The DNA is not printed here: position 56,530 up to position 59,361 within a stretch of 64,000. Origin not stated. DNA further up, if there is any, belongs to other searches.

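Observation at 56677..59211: mrcB: two in-frame starts and a charge-segregated cytoplasmic tail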

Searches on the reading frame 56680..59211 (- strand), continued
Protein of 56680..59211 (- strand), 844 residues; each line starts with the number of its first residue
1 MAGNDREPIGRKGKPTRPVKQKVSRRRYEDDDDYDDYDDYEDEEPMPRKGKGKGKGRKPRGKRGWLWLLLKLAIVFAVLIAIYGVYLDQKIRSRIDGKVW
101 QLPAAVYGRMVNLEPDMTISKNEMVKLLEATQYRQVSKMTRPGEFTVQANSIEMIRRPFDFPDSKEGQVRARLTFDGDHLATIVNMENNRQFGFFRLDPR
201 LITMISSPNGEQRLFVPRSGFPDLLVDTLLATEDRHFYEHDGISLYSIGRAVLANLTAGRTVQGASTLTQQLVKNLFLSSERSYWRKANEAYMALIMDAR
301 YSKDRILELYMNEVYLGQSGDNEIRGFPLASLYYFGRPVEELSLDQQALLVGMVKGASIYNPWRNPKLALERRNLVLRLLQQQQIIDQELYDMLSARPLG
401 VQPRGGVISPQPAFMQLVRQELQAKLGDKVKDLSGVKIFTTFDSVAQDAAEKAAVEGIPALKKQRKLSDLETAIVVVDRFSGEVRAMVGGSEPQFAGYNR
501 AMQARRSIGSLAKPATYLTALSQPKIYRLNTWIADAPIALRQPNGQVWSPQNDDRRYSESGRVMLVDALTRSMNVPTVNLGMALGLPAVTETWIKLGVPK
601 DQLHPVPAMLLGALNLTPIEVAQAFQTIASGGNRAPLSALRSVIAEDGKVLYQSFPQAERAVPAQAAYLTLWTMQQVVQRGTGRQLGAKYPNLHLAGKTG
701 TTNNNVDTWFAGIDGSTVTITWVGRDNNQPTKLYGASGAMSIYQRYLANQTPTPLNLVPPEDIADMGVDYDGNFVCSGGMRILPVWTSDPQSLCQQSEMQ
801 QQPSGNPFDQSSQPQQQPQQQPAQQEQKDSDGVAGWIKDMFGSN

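Call 30: find_encoding_contigs(protein=P0301, flank=300, max_places=1)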
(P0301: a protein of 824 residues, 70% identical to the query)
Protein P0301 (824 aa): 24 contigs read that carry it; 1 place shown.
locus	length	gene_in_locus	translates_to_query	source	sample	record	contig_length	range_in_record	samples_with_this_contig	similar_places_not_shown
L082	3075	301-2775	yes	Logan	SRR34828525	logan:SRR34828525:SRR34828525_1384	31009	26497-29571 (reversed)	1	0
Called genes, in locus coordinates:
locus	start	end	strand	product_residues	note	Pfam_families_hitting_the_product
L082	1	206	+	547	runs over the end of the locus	?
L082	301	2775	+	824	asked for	PF14812:PBP1_TM, PF14814:UB2H, PF00912:Transgly, PF00905:Transpeptidase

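Call 31: find_encoding_contigs(protein=P0411, flank=300, max_places=1)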
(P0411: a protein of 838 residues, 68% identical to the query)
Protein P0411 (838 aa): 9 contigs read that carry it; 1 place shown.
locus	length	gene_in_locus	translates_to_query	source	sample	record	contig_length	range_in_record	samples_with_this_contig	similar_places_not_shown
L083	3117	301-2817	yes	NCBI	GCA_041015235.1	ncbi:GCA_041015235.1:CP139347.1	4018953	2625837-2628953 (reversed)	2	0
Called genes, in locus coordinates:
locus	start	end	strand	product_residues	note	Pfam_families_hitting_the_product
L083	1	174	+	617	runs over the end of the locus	PF00271:Helicase_C, PF24473:CON_HrpB, PF08482:HrpB_C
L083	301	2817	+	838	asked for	PF14812:PBP1_TM, PF14814:UB2H, PF00912:Transgly, PF00905:Transpeptidase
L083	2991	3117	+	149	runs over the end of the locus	PF08786:DcrB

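Call 32: find_encoding_contigs(protein=P0405, flank=300, max_places=1)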
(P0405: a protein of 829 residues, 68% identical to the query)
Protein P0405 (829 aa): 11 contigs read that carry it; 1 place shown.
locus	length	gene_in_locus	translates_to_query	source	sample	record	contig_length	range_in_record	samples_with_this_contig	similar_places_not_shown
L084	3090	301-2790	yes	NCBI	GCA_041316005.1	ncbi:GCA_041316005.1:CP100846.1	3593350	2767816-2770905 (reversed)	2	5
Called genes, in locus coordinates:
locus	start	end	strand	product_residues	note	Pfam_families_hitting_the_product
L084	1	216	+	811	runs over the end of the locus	PF00270:DEAD, PF00271:Helicase_C, PF04408:WHD_HA2 (weak), PF24473:CON_HrpB, PF08482:HrpB_C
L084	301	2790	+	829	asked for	PF14812:PBP1_TM, PF14814:UB2H, PF00912:Transgly, PF00905:Transpeptidase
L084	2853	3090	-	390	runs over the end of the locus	PF00267:Porin_1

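Call 33: find_encoding_contigs(protein=P0320, flank=300, max_places=1)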
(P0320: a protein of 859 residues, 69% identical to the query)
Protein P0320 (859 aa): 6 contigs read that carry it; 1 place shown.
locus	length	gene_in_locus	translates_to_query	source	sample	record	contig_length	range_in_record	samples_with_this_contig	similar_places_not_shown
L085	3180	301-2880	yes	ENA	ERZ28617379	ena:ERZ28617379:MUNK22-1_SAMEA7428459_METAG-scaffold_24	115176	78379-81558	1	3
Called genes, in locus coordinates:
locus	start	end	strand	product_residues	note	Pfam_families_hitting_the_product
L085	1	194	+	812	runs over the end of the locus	PF00270:DEAD, PF00271:Helicase_C, PF04408:WHD_HA2 (faint), PF24473:CON_HrpB, PF08482:HrpB_C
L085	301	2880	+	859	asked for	PF14812:PBP1_TM, PF14814:UB2H, PF17757:UvrB_inter (weak), PF00912:Transgly, PF00905:Transpeptidase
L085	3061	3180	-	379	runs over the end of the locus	PF13609:Porin_4, PF00267:Porin_1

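Call 34: find_encoding_contigs(protein=P0314, flank=300, max_places=1)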
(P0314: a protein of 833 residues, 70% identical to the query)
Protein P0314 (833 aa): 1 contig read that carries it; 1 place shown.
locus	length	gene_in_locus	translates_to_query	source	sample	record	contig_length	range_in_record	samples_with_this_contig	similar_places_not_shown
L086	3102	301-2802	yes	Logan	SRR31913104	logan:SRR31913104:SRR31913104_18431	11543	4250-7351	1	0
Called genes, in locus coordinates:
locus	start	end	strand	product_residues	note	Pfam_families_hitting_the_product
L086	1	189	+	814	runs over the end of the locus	PF00270:DEAD, PF00271:Helicase_C, PF24473:CON_HrpB, PF08482:HrpB_C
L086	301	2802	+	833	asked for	PF14812:PBP1_TM, PF14814:UB2H, PF17757:UvrB_inter (weak), PF00912:Transgly, PF00905:Transpeptidase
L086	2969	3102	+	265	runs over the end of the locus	PF00005:ABC_tran, PF02463:SMC_N (faint), PF13304:AAA_21 (faint)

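Call 35: find_encoding_contigs(protein=P0359, flank=300, max_places=1)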
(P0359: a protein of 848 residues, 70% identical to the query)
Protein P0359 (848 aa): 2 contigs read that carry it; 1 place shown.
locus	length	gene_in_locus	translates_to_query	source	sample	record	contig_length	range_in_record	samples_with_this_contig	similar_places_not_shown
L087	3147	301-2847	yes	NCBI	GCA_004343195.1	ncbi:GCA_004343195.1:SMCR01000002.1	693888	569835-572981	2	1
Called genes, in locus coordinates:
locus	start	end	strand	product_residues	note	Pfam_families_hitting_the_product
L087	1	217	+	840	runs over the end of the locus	PF00270:DEAD, PF00271:Helicase_C, PF04408:WHD_HA2 (faint), PF08482:HrpB_C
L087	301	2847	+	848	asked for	PF14812:PBP1_TM, PF14814:UB2H, PF00912:Transgly, PF00905:Transpeptidase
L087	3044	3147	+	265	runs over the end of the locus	PF00005:ABC_tran, PF02463:SMC_N (faint), PF13304:AAA_21 (faint)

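Call 39: search_solved_structures(query=window:56680-59211:-, max_evalue=1e-100)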
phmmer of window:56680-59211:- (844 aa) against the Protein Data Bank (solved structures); distinct sequences matched with E-value up to 1e-100: 3.
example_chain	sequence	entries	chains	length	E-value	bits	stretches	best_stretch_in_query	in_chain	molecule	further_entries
3vma_A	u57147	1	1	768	0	1689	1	53-804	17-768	Penicillin-binding protein 1B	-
3fwl_A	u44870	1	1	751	0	1687.7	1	55-804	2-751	Penicillin-binding protein 1B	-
5fgz_A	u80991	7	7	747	0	1685.4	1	58-804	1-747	Penicillin-binding protein 1B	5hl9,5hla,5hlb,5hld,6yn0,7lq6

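Call 61: search_protein_families(proteins=[window:56680-59211:-], library=ncbifam, max_evalue=1e-10)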
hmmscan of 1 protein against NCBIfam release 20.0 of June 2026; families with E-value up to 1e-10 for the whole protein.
window:56680-59211:- (844 aa): 14 families
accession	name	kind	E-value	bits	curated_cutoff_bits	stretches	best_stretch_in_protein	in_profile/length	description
NF007061.0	PRK09506.1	equivalog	0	1734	1120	1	1-843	1-825/825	bifunctional glycosyl transferase/transpeptidase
TIGR02071.1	PBP_1b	equivalog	0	1247.5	717.75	1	68-795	2-729/729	penicillin-binding protein 1B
NF011423.0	PRK14850.1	equivalog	0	1118.4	1275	1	68-797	12-743/764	penicillin-binding protein 1b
TIGR02074.1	PBP_1a_fam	subfamily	2.9e-144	481.8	508.75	1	212-749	1-531/535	PBP1A family penicillin-binding protein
NF051885.1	tranpepglycosPbpC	equivalog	1.5e-97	327.7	900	1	220-748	82-591/632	multimodular transpeptidase-transglycosylase PbpC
TIGR02073.1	PBP_1c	equivalog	6.3e-85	286.2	494.2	1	201-756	21-549/728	penicillin-binding protein 1C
NF008643.0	PRK11636.1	equivalog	1.7e-76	258.2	1263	2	211-454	64-303/850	peptidoglycan glycosyltransferase/peptidoglycan DD-transpeptidase MrcA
NF038276.1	strep_PBP2A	exception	1e-61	209.2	1100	1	219-729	102-612/716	penicillin-binding protein PBP2A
NF038272.1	strep_PBP1A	exception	7.7e-57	193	1075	1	209-709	65-566/658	penicillin-binding protein PBP1A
NF038274.1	strep_PBP1B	exception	3.9e-40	137.9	1225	2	216-386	85-256/745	penicillin-binding protein PBP1B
NF008414.0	PRK11240.1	equivalog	5.1e-39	134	1121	1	225-736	76-550/774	peptidoglycan glycosyltransferase PbpC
TIGR02070.1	mono_pep_trsgly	equivalog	6.3e-36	124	182.65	1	217-382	59-220/224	monofunctional biosynthetic peptidoglycan transglycosylase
NF010008.0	PRK13481.1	equivalog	1.3e-26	93.5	270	1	213-392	80-261/269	glycosyltransferase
TIGR03423.1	pbp2_mrdA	equivalog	1.7e-16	60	455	0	612-703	433-527/593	penicillin-binding protein 2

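Call 65: profile_search(protein=window:56680-59211:-)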
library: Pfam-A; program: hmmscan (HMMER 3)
A. the first sequence (844 residues): domains with independent E <= 10: 6; with E <= 0.001: 5
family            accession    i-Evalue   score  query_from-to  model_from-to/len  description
Transgly          PF00912.28    4.3e-56   189.6     209-379        10-176/178  Transglycosylase
UB2H              PF14814.11    4.2e-25    88.0     113-197         1-85/85  Bifunctional transglycosylase second domain
PBP1_TM           PF14812.11    8.1e-25    87.4       1-79          1-85/85  Transmembrane domain of transglycosylase PBP1 at N-terminal
Transpeptidase    PF00905.27    5.1e-24    85.5     473-714         2-265/299  Penicillin binding protein transpeptidase domain
UvrB_inter        PF17757.6     0.00091    19.7     111-187         1-70/91  UvrB interaction domain
FtsA_C            PF11983.13      0.011    17.1     800-843        16-62/65  Cell division protein FtsA, C-terminal
